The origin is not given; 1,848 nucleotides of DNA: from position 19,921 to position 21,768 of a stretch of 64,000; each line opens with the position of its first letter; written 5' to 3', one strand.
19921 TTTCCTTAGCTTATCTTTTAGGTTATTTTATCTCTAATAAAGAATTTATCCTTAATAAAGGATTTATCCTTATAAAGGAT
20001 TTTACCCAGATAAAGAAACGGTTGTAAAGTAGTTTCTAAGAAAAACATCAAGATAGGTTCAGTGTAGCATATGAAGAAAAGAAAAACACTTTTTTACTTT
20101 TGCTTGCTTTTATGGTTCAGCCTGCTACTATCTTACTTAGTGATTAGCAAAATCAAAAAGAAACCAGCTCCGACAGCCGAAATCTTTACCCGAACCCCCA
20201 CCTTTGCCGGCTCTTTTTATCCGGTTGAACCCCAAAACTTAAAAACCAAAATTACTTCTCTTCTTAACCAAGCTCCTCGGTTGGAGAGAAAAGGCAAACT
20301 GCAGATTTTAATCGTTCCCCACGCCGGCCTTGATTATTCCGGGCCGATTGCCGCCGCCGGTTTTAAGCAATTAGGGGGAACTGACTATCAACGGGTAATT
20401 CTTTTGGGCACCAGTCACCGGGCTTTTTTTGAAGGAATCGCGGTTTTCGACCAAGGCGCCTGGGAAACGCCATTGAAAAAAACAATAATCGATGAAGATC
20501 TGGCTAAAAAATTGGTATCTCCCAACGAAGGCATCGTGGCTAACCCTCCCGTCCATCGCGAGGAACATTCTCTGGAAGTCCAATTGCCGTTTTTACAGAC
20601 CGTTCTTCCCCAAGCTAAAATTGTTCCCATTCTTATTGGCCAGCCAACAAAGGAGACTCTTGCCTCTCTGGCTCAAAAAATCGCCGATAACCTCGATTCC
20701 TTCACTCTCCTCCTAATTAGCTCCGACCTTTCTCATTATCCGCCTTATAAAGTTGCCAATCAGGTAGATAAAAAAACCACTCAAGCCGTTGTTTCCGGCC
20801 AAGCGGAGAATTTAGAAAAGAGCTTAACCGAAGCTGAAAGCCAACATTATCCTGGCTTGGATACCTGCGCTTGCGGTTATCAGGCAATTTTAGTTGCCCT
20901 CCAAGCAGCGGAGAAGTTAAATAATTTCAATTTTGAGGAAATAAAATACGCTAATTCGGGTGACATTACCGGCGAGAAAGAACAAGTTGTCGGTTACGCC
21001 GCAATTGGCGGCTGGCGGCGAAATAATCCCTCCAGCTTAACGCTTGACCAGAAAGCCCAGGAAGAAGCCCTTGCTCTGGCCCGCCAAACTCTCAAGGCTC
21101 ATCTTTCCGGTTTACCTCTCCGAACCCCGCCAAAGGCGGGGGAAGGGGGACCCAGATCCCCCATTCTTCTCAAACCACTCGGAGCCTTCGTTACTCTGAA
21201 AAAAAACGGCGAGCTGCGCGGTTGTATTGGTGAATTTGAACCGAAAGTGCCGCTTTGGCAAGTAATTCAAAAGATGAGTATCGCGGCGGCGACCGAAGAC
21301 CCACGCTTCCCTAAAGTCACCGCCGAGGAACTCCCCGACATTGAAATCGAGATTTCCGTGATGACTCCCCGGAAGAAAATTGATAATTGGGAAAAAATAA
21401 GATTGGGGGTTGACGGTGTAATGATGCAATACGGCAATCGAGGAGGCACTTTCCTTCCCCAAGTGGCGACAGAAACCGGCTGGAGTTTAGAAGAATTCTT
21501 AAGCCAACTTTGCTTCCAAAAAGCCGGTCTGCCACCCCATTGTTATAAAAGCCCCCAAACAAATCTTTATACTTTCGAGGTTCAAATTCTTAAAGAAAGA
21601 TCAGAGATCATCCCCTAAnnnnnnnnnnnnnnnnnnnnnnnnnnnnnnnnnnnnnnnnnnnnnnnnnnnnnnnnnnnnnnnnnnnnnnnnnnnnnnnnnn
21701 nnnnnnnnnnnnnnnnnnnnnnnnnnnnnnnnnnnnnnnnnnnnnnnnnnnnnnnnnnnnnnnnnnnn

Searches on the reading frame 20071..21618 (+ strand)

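Call 4: search_protein_families(library=pfam, proteins=[window:20071-21618:+], max_evalue=1)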
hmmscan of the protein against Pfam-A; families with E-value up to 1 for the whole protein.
window:20071-21618:+ (515 aa): 3 families
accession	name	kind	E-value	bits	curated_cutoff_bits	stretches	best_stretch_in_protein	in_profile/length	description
PF01875.22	Memo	-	1e-61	209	27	1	43-312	2-268/269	Memo-like protein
PF01871.22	AMMECR1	-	2.3e-51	174.1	25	1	335-506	2-167/168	AMMECR1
PF06175.17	MiaE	-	0.14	12.4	27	1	184-249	118-181/199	tRNA-(MS[2]IO[6]A)-hydroxylase (MiaE)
